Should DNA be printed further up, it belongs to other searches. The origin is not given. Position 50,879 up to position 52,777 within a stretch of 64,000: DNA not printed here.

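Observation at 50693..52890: Phage-encoded compact TnpB/Cas12-like nuclease flanked by two mini CRISPR arrays with different repeats and a shared leader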

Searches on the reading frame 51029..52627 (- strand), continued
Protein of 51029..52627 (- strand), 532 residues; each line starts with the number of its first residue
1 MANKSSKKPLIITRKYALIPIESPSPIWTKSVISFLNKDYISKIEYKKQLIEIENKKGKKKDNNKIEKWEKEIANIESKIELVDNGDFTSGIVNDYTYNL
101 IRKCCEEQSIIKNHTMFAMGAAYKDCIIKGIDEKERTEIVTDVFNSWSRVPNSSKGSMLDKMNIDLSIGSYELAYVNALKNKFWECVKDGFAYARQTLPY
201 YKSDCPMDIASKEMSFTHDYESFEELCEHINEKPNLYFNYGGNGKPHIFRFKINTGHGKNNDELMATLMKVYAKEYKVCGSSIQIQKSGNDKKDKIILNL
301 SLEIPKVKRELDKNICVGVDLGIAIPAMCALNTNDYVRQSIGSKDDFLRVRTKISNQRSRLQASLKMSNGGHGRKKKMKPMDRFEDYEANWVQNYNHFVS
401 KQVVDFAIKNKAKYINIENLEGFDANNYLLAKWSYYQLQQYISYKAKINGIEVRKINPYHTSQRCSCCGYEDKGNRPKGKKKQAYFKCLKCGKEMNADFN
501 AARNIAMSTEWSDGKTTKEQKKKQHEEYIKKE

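Call 12: find_encoding_contigs(protein=P0001, flank=5000, max_places=4)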
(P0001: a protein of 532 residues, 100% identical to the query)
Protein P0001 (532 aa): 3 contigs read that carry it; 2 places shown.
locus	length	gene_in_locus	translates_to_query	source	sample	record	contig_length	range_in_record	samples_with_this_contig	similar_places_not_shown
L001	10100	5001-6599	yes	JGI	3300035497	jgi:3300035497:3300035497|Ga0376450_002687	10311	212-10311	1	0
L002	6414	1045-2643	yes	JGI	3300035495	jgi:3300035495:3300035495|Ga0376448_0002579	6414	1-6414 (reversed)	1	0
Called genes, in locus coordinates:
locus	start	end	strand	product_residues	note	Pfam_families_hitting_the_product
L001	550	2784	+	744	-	-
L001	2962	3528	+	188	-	-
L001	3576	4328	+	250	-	-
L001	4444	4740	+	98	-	-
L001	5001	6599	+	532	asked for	PF07282:Cas12f1-like_TNB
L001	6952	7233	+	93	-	-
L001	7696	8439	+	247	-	PF02384:N6_Mtase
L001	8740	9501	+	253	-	-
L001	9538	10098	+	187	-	?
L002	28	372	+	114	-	-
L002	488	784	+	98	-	-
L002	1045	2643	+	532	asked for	PF07282:Cas12f1-like_TNB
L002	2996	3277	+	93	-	-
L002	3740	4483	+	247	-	PF02384:N6_Mtase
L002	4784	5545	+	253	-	-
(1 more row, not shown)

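Call 13: find_encoding_contigs(protein=P0024, flank=5000, max_places=3)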
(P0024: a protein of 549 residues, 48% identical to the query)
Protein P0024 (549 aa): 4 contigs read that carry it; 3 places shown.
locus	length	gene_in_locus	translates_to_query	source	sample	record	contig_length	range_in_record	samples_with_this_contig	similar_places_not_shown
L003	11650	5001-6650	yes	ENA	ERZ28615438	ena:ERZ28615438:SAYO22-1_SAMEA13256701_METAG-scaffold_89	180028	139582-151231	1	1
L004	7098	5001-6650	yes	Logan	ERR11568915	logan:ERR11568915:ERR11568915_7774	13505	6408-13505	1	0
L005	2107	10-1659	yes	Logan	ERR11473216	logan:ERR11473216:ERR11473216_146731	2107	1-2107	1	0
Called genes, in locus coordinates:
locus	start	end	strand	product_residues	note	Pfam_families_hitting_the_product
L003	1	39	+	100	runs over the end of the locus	-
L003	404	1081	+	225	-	-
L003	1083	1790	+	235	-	-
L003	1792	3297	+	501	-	-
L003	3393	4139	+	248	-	PF02498:Bro-N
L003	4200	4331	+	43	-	-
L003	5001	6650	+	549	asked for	PF01385:OrfB_IS605 (weak), PF07282:Cas12f1-like_TNB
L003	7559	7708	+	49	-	-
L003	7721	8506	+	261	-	PF03747:ADP_ribosyl_GH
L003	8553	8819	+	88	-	-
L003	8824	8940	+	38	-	-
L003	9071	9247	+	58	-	-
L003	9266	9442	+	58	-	-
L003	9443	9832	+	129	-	-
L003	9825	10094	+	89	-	-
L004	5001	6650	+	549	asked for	PF01385:OrfB_IS605 (weak), PF07282:Cas12f1-like_TNB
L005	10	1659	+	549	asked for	PF01385:OrfB_IS605 (weak), PF07282:Cas12f1-like_TNB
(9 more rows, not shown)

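Call 14: find_encoding_contigs(protein=P0074, flank=5000, max_places=4)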
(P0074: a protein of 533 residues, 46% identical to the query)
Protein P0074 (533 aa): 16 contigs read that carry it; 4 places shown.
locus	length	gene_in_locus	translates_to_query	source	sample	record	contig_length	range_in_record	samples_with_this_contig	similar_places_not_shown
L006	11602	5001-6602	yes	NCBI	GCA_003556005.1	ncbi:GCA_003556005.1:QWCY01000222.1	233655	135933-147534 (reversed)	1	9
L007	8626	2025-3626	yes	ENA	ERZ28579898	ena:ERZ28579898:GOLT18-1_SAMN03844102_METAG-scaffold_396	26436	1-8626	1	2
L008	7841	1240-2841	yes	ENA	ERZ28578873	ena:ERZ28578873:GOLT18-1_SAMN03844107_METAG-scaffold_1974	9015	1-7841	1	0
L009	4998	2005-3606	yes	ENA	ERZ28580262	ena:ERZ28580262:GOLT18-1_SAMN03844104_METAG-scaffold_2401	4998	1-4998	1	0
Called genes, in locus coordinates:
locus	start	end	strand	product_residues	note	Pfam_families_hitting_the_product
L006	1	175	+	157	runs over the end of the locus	PF13274:SocA_Panacea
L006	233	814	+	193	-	-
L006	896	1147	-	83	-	-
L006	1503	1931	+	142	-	PF11645:PDDEXK_5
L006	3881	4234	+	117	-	-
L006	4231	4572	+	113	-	-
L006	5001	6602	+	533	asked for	PF01385:OrfB_IS605 (weak), PF07282:Cas12f1-like_TNB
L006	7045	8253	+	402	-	PF07804:HipA_C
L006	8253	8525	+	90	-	-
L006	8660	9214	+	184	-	-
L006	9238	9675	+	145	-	-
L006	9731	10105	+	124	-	-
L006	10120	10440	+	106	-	-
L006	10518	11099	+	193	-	-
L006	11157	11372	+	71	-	-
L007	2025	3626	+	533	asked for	PF01385:OrfB_IS605 (weak), PF07282:Cas12f1-like_TNB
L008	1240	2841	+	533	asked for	PF01385:OrfB_IS605 (weak), PF07282:Cas12f1-like_TNB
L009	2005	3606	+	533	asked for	PF01385:OrfB_IS605 (weak), PF07282:Cas12f1-like_TNB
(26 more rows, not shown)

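Call 23: find_related_loci(query=A1, collection=viral_contigs, flank=2500)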
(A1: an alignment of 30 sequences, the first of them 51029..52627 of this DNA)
Query A1 (532 aa) in viral_contigs; peptide patterns used: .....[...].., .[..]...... (x = any residue, [..] = any of these).
198 stretches matched a pattern; 101 encode a relative of the query (tblastn E <= 1e-3); the best 80 are kept; 80 distinct loci.
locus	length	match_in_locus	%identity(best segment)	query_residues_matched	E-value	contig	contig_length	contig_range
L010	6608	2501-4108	46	1-528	5e-145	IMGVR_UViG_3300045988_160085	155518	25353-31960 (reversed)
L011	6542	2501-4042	48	9-532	1e-144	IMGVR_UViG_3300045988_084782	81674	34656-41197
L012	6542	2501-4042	48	9-532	1e-144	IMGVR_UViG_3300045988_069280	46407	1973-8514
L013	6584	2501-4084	48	4-528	1e-141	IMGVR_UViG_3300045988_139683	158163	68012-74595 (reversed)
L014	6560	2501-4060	47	10-523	2e-141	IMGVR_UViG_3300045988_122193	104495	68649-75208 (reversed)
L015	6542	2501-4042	47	9-532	3e-141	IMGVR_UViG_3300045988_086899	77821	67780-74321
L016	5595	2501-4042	47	9-532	1e-140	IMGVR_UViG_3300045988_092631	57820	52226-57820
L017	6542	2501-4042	47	9-532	1e-140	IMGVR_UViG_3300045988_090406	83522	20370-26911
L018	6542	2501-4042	47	9-532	1e-140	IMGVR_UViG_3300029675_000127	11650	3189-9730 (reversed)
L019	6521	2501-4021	46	10-528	2e-140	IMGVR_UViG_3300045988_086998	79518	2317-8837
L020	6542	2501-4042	47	9-532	1e-139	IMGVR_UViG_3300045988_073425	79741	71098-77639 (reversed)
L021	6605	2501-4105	47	1-528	4e-139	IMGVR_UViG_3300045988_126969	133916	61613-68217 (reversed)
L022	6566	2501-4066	49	10-528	1e-144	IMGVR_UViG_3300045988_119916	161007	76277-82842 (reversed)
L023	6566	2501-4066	45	3-528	6e-134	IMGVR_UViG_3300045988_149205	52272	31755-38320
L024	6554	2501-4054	45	11-520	9e-131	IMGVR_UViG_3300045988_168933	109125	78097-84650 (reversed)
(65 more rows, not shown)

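Call 65: search_protein_families(library=phrogs, proteins=[window:51029-52627:-], max_evalue=0.00001)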
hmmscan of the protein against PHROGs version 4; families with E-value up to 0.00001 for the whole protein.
window:51029-52627:- (532 aa): 3 families
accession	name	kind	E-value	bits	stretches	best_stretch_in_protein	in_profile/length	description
phrog_506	-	integration and excision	1.1e-39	137.7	1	237-525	115-380/403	transposase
phrog_12300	-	integration and excision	1.8e-28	100.6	1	307-510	52-242/286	transposase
phrog_17087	-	unknown function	8.5e-07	30.2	1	433-508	58-131/141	-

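Call 66: predict_structure(alignment_id=A1)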
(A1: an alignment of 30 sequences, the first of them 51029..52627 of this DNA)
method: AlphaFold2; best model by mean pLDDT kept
length: 532 residues; sequences in the alignment: 30
mean_pLDDT: 84.6   pTM: 0.67
mean pLDDT of the five models: 84.6, 83.3, 82.4, 81.7, 79.6
residues with pLDDT >= 90: 240; 70-90: 216; 50-70: 66; < 50: 10
segments of 3 or more residues with pLDDT < 50: 1-6
pLDDT, mean of each block of 10 residues (from residue 1): 52 91 94 95 95 82 84 95 92 95 94 95 94 95 92 90 88 89 92 88 93 93 86 90 93 81 86 88 82 84 84 92 73 88 81 84 72 63 79 85 93 89 61 80 89 81 81 73 76 86 87 65 65 45
secondary structure, 60 per line:
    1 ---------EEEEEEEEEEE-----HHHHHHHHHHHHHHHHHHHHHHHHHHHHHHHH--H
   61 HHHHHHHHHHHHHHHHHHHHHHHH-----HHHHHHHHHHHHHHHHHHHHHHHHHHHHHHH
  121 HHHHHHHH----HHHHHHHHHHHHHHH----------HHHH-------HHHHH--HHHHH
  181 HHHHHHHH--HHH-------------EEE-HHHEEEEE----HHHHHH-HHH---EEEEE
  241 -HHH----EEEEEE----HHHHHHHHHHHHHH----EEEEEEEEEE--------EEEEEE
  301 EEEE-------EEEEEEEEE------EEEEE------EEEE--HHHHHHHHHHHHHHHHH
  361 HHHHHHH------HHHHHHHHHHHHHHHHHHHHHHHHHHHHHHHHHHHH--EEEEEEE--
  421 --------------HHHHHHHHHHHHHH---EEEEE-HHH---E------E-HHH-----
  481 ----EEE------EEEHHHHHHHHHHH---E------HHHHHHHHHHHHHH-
elements in order: E10-20 H26-57 H60-84 H90-128 H133-147 H158-161 H169-173 H176-188 E207-209 E214-218 H223-228 E236-240 E249-254 H259-272 E277-286 E295-304 E312-320 E327-331 E338-341 H344-367 H374-409 E412-418 H435-448 E452-456 E485-487 E494-496 H497-507 H518-531

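Call 70: fold_search(model_id=the predicted structure, library=pdb)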
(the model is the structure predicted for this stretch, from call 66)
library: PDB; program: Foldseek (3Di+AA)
matches with E <= 10: 357; with E <= 0.001: 82
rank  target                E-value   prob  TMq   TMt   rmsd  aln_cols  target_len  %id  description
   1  8hr5_A                8.0e-29  1.00  0.52  0.58  22.0       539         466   31  Cryo-EM structure of the CnCas12f1-sgRNA-DNA complex (released 2023-09-06)
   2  8j3r_A                5.3e-24  1.00  0.57  0.70   5.0       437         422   27  Cryo-EM structure of the AsCas12f-HKRA-sgRNAS3-5v7-target DNA (released 2023-09-27)
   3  8j1j_A                6.6e-24  1.00  0.53  0.64   5.7       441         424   26  Cryo-EM structure of the AsCas12f-YHAM-sgRNAS3-5v7-target DNA (released 2023-09-27)
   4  7wju_A                3.5e-23  1.00  0.56  0.71   5.0       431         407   27  Cryo-EM structure of the AsCas12f1-sgRNAv1-dsDNA ternary complex (released 2023-01-18)
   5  8j12_A                5.9e-23  1.00  0.53  0.65   5.8       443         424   27  Cryo-EM structure of the AsCas12f-sgRNA-target DNA ternary complex (released 2023-09-27)
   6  9nzr_B                8.2e-23  1.00  0.32  0.39  22.8       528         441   25  Structure of Al3Cas12f State II (released 2026-04-08)
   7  9nzr_A                1.0e-22  1.00  0.51  0.59  17.9       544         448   26  Structure of Al3Cas12f State II (released 2026-04-08)
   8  8dzj_A                1.5e-22  1.00  0.53  0.65   5.6       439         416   26  Cryo-EM structure of Acidibacillus sulfuroxidans Cas12f in complex with sgRNA and target DNA (released 2023-07-12)
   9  8j12_B                2.3e-21  1.00  0.30  0.41  19.2       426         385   25  Cryo-EM structure of the AsCas12f-sgRNA-target DNA ternary complex (released 2023-09-27)
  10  9nzo_A                2.5e-21  1.00  0.47  0.56  19.4       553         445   24  Structure of Al3Cas12f State I (released 2026-04-08)
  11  8j3r_B                5.1e-21  1.00  0.30  0.39  18.5       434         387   25  Cryo-EM structure of the AsCas12f-HKRA-sgRNAS3-5v7-target DNA (released 2023-09-27)
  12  8j1j_B                1.1e-20  1.00  0.31  0.41  19.0       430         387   25  Cryo-EM structure of the AsCas12f-YHAM-sgRNAS3-5v7-target DNA (released 2023-09-27)
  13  9i8y_A                8.3e-19  1.00  0.47  0.59   6.7       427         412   25  SpCas12Cas12f1 in complex with sgRNA and cognate DNA (released 2025-07-23)
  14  9nzs_A                1.7e-18  1.00  0.52  0.65   5.6       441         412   24  Cryo-EM structure of OsCas12f-gRNA-DNA ternary complex. State III (released 2026-04-08)
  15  7c7l_A                2.3e-18  1.00  0.54  0.56  15.7       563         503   20  Cryo-EM structure of the Cas12f1-sgRNA-target DNA complex (released 2020-12-23)
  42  8hr5_B                3.4e-07  1.00  0.22  0.46  24.9       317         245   18  Cryo-EM structure of the CnCas12f1-sgRNA-DNA complex (released 2023-09-06)
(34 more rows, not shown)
